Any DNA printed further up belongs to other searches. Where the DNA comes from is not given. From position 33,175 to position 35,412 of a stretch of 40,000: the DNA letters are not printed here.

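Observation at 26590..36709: Alginate-like (Alg8/Alg44) synthase core rewired into a six-gene locus with a Ugd-type precursor enzyme: candidate undescribed c-di-GMP-gated polyuronide secretion system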

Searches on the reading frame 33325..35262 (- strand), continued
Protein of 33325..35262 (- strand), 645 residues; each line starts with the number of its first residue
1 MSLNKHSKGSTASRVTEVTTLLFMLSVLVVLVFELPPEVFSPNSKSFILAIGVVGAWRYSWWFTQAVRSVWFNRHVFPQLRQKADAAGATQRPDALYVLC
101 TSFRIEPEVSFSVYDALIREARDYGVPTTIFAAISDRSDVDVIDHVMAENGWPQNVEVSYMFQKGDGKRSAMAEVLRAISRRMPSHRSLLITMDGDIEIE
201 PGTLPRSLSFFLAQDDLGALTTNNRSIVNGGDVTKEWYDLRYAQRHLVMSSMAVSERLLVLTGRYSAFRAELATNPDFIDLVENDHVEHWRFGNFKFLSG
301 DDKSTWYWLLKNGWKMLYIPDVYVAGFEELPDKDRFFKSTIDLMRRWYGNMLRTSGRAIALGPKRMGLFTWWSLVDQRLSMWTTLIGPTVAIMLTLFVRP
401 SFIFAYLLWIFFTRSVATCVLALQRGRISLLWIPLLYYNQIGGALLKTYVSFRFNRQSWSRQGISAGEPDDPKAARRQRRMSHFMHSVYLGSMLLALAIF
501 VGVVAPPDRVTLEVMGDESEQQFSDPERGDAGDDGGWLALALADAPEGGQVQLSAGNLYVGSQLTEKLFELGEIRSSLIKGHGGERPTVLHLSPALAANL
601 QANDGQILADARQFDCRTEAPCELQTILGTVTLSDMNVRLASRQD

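Call 41: search_protein_representatives(protein=window:33325-35262:-)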
Query: 645 residues. Proteins with E-value up to 0.001 (for the whole library): 569; up to 1e-10: 369; up to 1e-30: 181. The best 150 are listed.
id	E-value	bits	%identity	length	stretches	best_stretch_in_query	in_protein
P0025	1.9e-293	990.9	67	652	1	7-638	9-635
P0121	2.2e-166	571.2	51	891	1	9-557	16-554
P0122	1.4e-153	528.9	49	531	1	29-510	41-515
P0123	1.0e-148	512.8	51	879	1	25-469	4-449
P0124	8.7e-142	489.9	44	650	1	20-559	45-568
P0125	3.3e-141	488.0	60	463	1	211-600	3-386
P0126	1.1e-139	483.0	50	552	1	48-505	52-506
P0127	1.3e-136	472.8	43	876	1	26-555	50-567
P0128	1.1e-126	440.0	43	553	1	26-505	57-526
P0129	1.3e-124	433.2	42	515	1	21-507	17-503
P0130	2.9e-123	428.7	45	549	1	44-521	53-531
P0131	8.1e-121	420.7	44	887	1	47-556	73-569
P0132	6.7e-119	414.3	42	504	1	15-504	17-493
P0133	8.5e-112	390.9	41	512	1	25-467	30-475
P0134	1.1e-111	390.5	42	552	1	22-506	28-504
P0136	1.2e-111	390.4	41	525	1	26-508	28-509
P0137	1.4e-111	390.1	42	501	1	14-466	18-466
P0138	8.5e-111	387.6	42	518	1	13-510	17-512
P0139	3.3e-110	385.6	43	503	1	17-466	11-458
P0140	1.3e-107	377.1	42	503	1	14-466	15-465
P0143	1.2e-103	363.9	41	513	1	23-470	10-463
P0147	4.0e-101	355.6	42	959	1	27-504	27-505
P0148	7.0e-101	354.8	40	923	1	19-507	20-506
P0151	1.8e-100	353.4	42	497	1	5-468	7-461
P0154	7.5e-99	348.1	36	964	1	14-534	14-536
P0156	1.1e-96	341.0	41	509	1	45-473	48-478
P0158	1.6e-95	337.1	40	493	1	45-491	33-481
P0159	1.7e-95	337.0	40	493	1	22-466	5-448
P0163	3.5e-93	329.4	38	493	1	17-464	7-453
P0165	1.6e-92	327.2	39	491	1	41-468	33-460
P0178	5.1e-87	309.0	34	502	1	19-464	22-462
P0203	6.9e-75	268.9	34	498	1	8-462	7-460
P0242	2.9e-54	200.8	29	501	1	24-467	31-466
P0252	2.6e-47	177.8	28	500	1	28-475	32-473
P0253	5.3e-47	176.8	31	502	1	38-481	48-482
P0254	3.5e-46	174.1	29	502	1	22-509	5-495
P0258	5.6e-44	166.8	30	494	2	20-285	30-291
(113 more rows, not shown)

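Call 42: list_cluster_members(proteins=[P0121, P0122, P0124, P0129, P0132, P0137, P0140, P0147, P0158, P0163])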
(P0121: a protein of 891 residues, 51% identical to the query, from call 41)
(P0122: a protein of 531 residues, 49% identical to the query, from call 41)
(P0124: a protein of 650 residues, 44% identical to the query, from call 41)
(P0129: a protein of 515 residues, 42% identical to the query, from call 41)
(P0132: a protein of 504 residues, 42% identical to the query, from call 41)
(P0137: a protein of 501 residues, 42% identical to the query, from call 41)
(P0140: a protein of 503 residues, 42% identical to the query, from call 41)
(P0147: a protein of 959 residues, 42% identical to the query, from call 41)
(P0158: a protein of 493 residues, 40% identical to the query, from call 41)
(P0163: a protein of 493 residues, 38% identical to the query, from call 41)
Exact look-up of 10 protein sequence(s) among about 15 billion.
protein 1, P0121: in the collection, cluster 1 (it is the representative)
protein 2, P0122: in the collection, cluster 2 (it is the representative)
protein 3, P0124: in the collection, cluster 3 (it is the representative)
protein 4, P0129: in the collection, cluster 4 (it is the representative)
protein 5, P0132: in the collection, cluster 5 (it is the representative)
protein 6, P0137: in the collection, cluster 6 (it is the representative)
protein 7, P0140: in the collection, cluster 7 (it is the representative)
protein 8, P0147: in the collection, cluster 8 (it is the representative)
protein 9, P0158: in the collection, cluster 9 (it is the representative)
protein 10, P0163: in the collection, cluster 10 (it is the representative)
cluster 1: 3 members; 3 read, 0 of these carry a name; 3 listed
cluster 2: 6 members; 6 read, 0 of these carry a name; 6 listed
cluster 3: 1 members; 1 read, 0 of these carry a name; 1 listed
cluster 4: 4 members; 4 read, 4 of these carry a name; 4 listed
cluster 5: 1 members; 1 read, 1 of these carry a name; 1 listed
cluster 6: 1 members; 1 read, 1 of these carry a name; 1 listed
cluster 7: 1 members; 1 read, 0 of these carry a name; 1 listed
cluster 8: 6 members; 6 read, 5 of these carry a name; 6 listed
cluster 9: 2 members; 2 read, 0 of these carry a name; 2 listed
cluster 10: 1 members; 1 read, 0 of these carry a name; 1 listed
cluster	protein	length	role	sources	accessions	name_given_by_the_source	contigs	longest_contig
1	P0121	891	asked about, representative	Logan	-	-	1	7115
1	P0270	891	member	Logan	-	-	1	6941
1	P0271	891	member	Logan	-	-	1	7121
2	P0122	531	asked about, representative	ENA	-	-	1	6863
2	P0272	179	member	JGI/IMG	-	-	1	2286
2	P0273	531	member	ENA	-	-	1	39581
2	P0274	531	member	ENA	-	-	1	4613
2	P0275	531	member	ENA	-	-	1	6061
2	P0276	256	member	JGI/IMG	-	-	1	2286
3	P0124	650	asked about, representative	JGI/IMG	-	-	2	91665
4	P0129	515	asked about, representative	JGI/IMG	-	mannuronan synthase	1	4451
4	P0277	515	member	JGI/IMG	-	mannuronan synthase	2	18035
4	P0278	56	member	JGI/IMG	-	hypothetical protein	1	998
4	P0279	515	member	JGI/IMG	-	mannuronan synthase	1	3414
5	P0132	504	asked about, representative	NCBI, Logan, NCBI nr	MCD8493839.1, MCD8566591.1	MAG: glycosyltransferase family 2 protein [Alphaproteobacteria bacterium] | glycosyltransferase family 2 protein [Alphaproteobacteria bacterium]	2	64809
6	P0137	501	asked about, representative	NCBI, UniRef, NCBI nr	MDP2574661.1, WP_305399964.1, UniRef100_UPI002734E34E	glycosyltransferase [Vibrio penaeicida] | glycosyltransferase n=1 Tax=Vibrio penaeicida TaxID=104609 RepID=UPI002734E34E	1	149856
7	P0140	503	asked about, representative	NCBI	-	-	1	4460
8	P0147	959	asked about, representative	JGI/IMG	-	glycosyltransferase Alg8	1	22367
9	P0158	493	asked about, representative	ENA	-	-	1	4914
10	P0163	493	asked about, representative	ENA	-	-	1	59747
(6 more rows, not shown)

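Call 43: list_cluster_members(proteins=[P0151, P0159, P0165, P0203, P0242, P0252, P0253, P0254, P0258, P0178])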
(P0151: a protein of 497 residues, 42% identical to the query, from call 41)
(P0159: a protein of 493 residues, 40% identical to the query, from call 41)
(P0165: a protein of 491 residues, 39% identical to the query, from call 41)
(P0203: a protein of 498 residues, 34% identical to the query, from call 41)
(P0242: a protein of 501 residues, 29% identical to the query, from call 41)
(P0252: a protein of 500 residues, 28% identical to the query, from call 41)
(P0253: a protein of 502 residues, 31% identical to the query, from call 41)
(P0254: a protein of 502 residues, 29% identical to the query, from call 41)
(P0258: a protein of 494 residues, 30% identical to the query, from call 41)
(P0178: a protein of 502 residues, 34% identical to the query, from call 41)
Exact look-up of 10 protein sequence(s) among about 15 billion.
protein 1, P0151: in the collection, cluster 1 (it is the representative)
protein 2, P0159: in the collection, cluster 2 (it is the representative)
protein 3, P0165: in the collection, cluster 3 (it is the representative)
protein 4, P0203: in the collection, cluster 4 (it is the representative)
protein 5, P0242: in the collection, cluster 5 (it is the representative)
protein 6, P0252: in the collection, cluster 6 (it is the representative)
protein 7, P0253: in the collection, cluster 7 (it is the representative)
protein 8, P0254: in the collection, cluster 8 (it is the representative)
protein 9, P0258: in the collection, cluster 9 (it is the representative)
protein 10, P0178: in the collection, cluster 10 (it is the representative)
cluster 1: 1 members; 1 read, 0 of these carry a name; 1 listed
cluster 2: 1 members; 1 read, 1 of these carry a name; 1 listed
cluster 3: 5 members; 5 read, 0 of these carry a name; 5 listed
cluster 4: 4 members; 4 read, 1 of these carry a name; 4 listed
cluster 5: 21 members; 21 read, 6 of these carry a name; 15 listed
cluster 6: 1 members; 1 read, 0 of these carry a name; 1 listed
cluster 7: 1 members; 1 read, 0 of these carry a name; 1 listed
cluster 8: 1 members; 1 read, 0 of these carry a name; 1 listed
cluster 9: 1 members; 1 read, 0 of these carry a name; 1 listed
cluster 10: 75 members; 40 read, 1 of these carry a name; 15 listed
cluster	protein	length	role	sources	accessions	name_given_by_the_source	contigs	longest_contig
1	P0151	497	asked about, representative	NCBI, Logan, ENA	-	-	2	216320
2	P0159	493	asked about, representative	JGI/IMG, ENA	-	glycosyltransferase Alg8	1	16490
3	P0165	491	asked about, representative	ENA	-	-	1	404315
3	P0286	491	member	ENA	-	-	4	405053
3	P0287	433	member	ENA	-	-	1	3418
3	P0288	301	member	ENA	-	-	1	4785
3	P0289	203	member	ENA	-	-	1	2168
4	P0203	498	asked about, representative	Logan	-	-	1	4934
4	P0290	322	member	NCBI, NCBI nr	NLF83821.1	MAG: glycosyltransferase family 2 protein, partial [Candidatus Gastranaerophilales ... | glycosyltransferase family 2 protein [Candidatus Gastranaerophilales bacterium]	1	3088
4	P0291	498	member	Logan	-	-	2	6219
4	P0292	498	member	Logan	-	-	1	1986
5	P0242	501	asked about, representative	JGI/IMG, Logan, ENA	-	glycosyltransferase Alg8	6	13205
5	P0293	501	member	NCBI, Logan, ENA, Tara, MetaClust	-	strand:+ start:1117 stop:2622 length:1506 start_codon:yes stop_codon:yes ... | TARA_067_SRF_0.22-3_scaffold124768_1_gene159965 COG1215 ""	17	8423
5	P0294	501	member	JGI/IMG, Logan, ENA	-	mannuronan synthase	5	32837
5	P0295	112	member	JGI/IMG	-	hypothetical protein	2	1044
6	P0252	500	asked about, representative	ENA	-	-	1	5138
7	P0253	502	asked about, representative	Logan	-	-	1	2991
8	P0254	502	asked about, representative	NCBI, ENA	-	-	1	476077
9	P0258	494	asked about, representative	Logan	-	-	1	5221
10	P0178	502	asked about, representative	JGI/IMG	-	-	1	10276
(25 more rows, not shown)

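Call 51: find_encoding_contigs(protein=P0137, flank=10000, max_places=1)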
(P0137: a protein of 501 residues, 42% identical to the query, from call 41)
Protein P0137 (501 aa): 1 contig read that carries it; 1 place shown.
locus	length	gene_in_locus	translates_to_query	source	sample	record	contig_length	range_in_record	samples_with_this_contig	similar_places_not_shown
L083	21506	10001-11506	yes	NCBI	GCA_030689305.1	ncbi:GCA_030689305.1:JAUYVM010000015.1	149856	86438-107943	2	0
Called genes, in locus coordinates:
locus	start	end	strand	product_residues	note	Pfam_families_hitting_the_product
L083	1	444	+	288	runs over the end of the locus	PF01551:Peptidase_M23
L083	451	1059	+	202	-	-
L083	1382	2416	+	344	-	PF24827:AstE_AspA_cat, PF04952:AstE_AspA_hybrid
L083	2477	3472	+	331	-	PF01032:FecCD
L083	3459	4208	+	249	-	PF00005:ABC_tran, PF13555:AAA_29 (faint), PF02463:SMC_N (weak), PF13304:AAA_21 (weak)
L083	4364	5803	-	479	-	PF00044:Gp_dh_N, PF02800:Gp_dh_C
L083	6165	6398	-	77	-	-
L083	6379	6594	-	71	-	-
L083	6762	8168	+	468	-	PF00270:DEAD, PF04851:ResIII, PF00271:Helicase_C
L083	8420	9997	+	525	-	-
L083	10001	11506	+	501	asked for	PF13641:Glyco_tranf_2_3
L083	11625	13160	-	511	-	PF12844:HTH_19 (weak), PF13560:HTH_31 (weak), PF01381:HTH_3 (weak), PF12268:DUF3612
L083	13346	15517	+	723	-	PF20656:MS_N, PF20658:MSG_insertion, PF01274:MS_TIM-barrel, PF20659:MS_C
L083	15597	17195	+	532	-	PF00463:ICL, PF13714:PEP_mutase, PF00463:ICL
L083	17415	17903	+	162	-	PF01209:Ubie_methyltran (weak), PF13489:Methyltransf_23, PF13847:Methyltransf_31, PF08241:Methyltransf_11, PF08242:Methyltransf_12, PF13649:Methyltransf_25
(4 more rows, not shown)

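Call 55: find_encoding_contigs(protein=P0124, flank=9000, max_places=1)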
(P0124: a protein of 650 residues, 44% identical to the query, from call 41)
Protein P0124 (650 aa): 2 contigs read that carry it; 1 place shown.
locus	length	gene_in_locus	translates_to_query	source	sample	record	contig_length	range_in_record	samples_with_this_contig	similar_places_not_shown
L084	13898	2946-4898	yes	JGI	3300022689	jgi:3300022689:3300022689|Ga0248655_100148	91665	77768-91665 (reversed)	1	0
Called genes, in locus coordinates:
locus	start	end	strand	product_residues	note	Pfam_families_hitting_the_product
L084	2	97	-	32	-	?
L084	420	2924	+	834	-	PF08238:Sel1 (weak), PF23310:TPR_27 (faint), PF08238:Sel1 (weak)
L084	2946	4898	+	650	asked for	PF13641:Glyco_tranf_2_3, PF13632:Glyco_trans_2_3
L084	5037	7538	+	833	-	-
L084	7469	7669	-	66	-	-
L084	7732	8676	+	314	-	PF21294:Polysacc_lyase_14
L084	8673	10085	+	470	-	PF05426:Alginate_lyase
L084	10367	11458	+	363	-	PF25954:Beta-barrel_RND_2 (faint), PF25878:HH_AAEA_pHBA (weak), PF25989:YknX_C (faint)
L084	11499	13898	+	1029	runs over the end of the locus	PF00873:ACR_tran, PF03176:MMPL, PF02355:SecD_SecF_C (weak)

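Call 56: find_encoding_contigs(protein=P0273, flank=9000, max_places=1)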
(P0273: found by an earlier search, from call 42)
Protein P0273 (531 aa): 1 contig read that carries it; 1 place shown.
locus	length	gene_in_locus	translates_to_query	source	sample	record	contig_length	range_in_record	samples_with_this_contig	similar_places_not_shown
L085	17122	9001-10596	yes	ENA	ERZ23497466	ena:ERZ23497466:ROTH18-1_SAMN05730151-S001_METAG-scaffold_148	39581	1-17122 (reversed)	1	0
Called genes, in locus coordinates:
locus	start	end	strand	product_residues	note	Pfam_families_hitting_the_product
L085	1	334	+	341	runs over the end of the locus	PF02504:FA_synthesis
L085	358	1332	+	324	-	PF00108:Thiolase_N (weak), PF08545:ACP_syn_III, PF08541:ACP_syn_III_C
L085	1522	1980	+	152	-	PF10025:DUF2267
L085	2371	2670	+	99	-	PF18291:HU-HIG (weak), PF00216:Bac_DNA_binding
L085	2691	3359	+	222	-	PF00376:MerR, PF13411:MerR_1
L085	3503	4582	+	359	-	PF06559:DCD_N, PF22769:DCD, PF22569:DCD_C, PF22769:DCD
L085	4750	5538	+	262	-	PF00106:adh_short, PF13561:adh_short_C2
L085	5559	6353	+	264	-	PF02163:Peptidase_M50 (weak)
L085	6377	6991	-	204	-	PF02620:YceD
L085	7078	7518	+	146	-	PF04355:BamE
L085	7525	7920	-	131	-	PF01641:SelR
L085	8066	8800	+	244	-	PF00765:Autoind_synth (weak), PF13444:Acetyltransf_5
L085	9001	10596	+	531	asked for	PF13641:Glyco_tranf_2_3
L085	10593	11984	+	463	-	-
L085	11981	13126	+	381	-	PF05426:Alginate_lyase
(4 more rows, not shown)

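Call 57: find_encoding_contigs(protein=P0127, flank=9000, max_places=1)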
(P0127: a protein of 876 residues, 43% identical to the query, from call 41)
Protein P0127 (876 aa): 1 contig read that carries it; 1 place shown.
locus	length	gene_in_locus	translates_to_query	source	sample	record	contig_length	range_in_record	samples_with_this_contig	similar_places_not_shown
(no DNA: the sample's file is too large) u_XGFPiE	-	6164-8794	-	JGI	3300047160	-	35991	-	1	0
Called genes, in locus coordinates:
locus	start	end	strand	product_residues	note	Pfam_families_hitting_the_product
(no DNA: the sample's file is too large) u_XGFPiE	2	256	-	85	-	?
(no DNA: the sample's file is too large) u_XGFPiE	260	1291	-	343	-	PF12127:FloA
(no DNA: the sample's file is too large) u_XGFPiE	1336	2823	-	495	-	PF25145:NfeD1b_N, PF24961:NfeD_membrane, PF01957:NfeD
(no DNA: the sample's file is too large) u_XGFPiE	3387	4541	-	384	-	PF13692:Glyco_trans_1_4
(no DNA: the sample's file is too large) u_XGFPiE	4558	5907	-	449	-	PF03721:UDPG_MGDP_dh_N, PF00984:UDPG_MGDP_dh, PF03720:UDPG_MGDP_dh_C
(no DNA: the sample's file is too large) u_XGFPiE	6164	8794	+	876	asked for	PF13641:Glyco_tranf_2_3, PF13632:Glyco_trans_2_3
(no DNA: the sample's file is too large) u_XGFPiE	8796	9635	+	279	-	PF07238:PilZ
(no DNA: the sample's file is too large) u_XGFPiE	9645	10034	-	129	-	PF00072:Response_reg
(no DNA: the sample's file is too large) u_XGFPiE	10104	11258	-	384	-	PF00512:HisKA (weak), PF02518:HATPase_c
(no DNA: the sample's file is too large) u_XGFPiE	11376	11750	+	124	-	PF00072:Response_reg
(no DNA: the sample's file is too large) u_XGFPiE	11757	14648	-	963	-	PF01590:GAF, PF00512:HisKA (weak), PF02518:HATPase_c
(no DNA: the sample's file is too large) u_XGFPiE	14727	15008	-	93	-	-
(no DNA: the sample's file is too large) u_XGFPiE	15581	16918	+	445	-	PF02264:LamB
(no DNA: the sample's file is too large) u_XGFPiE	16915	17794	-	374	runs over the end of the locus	PF05426:Alginate_lyase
